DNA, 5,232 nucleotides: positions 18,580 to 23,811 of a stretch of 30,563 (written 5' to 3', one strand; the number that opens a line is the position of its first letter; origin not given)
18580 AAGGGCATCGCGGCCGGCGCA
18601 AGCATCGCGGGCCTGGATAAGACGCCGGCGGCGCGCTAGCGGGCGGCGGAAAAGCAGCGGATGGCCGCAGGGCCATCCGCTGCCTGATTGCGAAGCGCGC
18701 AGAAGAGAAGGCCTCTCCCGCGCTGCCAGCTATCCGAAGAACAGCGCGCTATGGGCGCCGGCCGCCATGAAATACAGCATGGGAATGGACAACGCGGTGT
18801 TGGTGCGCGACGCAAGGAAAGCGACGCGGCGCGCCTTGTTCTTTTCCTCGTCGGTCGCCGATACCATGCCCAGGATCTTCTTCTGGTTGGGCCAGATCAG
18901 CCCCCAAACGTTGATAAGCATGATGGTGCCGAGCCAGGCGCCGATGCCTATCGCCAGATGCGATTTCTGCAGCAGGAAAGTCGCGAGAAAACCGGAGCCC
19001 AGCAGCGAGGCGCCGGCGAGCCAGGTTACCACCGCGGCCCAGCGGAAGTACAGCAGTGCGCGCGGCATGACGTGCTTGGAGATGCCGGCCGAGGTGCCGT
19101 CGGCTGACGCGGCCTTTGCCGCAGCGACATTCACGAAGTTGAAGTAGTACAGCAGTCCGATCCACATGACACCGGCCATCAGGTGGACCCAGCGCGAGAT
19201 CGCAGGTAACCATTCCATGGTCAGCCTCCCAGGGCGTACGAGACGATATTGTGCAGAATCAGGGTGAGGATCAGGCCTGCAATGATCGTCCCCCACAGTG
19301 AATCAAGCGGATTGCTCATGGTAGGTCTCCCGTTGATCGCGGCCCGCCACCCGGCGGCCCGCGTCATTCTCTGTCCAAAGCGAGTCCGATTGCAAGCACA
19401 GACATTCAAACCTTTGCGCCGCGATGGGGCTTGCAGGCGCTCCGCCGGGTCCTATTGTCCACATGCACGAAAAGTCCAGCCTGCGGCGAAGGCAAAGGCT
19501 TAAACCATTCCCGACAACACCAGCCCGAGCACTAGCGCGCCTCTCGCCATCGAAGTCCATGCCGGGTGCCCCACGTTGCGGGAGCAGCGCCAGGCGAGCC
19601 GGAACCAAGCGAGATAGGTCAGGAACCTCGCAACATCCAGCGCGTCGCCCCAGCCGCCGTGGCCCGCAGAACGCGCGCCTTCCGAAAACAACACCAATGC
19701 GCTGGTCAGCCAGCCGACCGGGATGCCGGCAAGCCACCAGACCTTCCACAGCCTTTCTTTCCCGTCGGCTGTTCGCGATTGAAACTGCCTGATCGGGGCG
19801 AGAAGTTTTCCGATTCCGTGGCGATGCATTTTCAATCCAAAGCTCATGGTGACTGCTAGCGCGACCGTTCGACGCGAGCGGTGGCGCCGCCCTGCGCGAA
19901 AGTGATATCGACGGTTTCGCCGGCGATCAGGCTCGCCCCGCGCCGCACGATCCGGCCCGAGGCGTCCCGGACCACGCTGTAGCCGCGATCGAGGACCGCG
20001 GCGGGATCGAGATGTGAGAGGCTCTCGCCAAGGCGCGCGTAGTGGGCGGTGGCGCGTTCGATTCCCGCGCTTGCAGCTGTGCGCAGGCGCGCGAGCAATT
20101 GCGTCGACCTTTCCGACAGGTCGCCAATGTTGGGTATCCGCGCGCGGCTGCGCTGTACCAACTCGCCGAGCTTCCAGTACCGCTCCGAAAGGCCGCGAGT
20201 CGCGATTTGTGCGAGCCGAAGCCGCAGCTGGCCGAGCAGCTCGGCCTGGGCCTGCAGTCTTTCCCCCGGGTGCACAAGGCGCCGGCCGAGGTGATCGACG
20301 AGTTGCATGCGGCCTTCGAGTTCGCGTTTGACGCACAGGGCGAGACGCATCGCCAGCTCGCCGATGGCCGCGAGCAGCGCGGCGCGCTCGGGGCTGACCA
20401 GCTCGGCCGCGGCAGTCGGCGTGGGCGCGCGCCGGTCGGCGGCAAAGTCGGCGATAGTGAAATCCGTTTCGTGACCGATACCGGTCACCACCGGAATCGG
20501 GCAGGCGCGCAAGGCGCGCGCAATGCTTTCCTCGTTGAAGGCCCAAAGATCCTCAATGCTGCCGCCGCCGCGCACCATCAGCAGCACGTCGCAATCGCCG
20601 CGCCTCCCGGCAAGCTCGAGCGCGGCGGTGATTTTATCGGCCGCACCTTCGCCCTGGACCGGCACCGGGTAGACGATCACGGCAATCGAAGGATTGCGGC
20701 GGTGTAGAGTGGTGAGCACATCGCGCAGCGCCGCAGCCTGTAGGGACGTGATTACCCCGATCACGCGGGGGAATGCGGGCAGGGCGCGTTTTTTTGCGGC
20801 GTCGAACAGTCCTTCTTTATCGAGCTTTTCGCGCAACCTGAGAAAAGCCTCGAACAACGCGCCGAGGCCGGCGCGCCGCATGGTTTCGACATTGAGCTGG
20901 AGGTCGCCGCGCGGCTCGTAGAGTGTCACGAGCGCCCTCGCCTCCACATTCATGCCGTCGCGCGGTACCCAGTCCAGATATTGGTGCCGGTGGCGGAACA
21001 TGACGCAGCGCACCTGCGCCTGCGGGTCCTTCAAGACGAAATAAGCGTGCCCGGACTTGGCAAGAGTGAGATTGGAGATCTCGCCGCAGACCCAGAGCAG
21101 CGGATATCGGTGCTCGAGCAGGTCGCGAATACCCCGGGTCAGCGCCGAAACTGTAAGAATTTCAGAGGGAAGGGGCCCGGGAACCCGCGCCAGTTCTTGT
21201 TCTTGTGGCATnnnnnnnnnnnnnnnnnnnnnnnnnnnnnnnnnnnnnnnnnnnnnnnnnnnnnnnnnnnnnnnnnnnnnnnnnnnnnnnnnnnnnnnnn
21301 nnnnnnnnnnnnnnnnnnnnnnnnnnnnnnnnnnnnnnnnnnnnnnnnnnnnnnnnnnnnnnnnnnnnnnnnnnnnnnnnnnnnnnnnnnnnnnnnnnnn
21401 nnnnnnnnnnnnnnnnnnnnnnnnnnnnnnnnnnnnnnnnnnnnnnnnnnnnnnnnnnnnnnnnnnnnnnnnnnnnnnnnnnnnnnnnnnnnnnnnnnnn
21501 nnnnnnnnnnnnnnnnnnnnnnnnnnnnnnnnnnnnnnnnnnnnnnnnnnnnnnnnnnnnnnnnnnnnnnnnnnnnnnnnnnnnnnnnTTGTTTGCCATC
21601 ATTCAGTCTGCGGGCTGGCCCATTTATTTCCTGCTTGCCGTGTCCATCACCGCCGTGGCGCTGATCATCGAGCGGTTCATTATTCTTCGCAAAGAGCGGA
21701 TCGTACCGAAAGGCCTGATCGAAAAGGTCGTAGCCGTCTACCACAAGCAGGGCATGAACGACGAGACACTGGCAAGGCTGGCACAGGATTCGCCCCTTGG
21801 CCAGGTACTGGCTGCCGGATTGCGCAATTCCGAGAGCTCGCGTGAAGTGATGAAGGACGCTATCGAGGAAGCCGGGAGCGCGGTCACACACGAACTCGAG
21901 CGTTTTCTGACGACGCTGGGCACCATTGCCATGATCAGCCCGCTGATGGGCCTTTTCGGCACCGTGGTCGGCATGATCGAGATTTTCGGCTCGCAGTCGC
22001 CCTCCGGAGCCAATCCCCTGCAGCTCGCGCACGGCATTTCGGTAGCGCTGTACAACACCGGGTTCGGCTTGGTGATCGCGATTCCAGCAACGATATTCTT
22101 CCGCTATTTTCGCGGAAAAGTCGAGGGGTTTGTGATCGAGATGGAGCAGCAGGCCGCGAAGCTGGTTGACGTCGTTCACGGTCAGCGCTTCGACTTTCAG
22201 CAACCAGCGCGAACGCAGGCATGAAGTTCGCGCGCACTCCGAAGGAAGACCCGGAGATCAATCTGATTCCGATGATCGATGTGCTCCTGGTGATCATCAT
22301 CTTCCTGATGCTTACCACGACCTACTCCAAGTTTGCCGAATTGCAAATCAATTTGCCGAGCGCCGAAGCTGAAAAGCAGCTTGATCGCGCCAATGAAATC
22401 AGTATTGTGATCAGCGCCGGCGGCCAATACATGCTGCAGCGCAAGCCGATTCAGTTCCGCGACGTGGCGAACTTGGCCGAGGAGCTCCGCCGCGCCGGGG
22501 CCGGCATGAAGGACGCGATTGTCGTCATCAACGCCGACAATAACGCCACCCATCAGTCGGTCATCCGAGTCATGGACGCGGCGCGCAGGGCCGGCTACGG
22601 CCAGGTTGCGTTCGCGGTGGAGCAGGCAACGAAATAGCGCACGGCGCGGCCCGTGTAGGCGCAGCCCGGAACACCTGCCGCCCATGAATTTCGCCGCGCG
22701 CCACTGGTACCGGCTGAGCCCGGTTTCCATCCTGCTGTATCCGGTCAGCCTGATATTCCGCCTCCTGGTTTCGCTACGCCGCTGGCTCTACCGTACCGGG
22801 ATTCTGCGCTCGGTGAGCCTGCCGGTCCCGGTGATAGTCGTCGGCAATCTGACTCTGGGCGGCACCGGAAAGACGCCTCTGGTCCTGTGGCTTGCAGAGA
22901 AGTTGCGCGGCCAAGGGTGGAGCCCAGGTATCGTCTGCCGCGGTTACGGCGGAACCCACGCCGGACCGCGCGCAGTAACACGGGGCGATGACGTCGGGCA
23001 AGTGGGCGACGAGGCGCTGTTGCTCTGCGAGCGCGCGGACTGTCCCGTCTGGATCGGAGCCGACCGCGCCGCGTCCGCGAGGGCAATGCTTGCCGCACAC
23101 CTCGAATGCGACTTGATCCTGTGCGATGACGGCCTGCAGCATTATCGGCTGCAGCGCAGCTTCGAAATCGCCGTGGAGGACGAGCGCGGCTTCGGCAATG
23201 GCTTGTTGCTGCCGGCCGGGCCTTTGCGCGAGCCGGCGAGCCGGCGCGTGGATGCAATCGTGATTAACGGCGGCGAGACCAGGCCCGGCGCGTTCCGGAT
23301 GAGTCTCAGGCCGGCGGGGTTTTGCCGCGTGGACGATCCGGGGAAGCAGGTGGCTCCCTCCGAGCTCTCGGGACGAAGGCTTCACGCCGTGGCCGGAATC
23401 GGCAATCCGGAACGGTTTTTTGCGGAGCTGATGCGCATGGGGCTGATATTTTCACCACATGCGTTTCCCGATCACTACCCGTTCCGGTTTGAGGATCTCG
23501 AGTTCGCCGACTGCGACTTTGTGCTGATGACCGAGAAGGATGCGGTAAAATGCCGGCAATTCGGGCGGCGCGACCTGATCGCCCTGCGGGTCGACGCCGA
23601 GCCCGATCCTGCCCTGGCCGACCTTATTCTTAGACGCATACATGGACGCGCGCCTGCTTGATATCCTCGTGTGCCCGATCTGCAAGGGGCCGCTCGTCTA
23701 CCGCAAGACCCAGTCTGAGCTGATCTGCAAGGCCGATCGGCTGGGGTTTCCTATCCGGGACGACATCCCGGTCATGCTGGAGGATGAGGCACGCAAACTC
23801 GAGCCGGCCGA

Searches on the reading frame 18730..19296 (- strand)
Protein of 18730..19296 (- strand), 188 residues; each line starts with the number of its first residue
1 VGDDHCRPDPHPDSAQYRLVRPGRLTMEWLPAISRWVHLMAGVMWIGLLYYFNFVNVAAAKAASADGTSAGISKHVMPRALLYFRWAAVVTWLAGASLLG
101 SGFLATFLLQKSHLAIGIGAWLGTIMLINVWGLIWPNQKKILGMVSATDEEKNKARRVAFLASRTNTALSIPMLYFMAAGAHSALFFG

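Call 4: search_protein_families(library=pfam, proteins=[window:18730-19296:-])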
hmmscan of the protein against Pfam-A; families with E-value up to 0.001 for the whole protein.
window:18730-19296:- (188 aa): 1 family
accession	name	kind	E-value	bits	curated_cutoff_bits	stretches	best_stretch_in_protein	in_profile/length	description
PF06181.16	Urate_ox_N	-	6.5e-21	75.5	26.9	2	115-184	173-242/295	Urate oxidase N-terminal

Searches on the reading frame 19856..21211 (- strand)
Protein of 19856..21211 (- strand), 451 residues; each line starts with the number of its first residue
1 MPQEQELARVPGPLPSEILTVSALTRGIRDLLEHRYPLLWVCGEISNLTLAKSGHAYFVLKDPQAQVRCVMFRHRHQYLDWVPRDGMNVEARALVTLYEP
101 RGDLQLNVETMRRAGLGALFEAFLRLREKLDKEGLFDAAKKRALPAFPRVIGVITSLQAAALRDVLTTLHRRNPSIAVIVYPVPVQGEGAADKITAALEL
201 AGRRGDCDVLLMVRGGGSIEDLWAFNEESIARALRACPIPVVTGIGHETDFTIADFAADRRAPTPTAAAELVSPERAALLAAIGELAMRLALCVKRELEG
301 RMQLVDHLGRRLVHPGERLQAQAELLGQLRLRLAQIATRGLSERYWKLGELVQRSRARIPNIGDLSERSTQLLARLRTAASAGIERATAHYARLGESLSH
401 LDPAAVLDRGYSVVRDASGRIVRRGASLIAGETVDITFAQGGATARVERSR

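Call 4: search_protein_families(library=pfam, proteins=[window:19856-21211:-])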
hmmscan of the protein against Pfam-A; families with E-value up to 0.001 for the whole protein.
window:19856-21211:- (451 aa): 3 families
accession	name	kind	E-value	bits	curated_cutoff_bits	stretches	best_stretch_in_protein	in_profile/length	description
PF02601.20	Exonuc_VII_L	-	6e-100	335.2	35.9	1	135-445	1-314/315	Exonuclease VII, large subunit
PF13742.12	tRNA_anti_2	-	7.8e-28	97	27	1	19-112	1-95/95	OB-fold nucleic acid binding domain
PF01336.31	tRNA_anti-codon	-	6.4e-09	36.1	27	1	40-112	2-73/75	OB-fold nucleic acid binding domain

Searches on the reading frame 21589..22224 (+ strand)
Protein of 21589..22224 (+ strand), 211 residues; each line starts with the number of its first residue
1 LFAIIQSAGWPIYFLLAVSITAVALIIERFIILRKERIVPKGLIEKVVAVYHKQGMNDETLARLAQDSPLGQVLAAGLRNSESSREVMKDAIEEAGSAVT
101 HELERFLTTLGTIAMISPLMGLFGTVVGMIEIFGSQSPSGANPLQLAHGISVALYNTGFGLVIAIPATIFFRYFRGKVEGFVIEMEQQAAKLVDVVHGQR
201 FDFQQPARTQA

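Call 4: search_protein_families(library=pfam, proteins=[window:21589-22224:+])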
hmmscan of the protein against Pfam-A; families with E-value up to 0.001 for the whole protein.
window:21589-22224:+ (211 aa): 1 family
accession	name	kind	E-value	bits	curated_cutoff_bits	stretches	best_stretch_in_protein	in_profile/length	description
PF01618.21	MotA_ExbB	-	2.6e-31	108.4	22.9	1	66-186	2-126/127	MotA/TolQ/ExbB proton channel family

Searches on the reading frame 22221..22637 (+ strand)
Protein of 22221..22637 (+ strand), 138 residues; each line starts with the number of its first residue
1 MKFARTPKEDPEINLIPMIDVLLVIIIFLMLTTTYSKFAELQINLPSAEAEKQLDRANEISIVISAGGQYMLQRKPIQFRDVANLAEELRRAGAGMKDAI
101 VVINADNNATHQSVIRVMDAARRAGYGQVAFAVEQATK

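Call 4: search_protein_families(library=pfam, proteins=[window:22221-22637:+])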
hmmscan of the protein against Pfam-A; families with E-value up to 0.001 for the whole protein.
window:22221-22637:+ (138 aa): 1 family
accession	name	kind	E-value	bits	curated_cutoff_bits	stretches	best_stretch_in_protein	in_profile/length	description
PF02472.21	ExbD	-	1.2e-32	113.1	25.4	1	8-135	3-127/128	Biopolymer transport protein ExbD/TolR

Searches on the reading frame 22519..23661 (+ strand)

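Call 4: search_protein_families(library=pfam, proteins=[window:22519-23661:+])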
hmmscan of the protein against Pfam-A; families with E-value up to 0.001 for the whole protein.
window:22519-23661:+ (380 aa): 1 family
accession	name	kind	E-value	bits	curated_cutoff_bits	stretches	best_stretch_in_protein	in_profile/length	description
PF02606.20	LpxK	-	3.8e-102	342.2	27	1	70-374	2-327/328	Tetraacyldisaccharide-1-P 4'-kinase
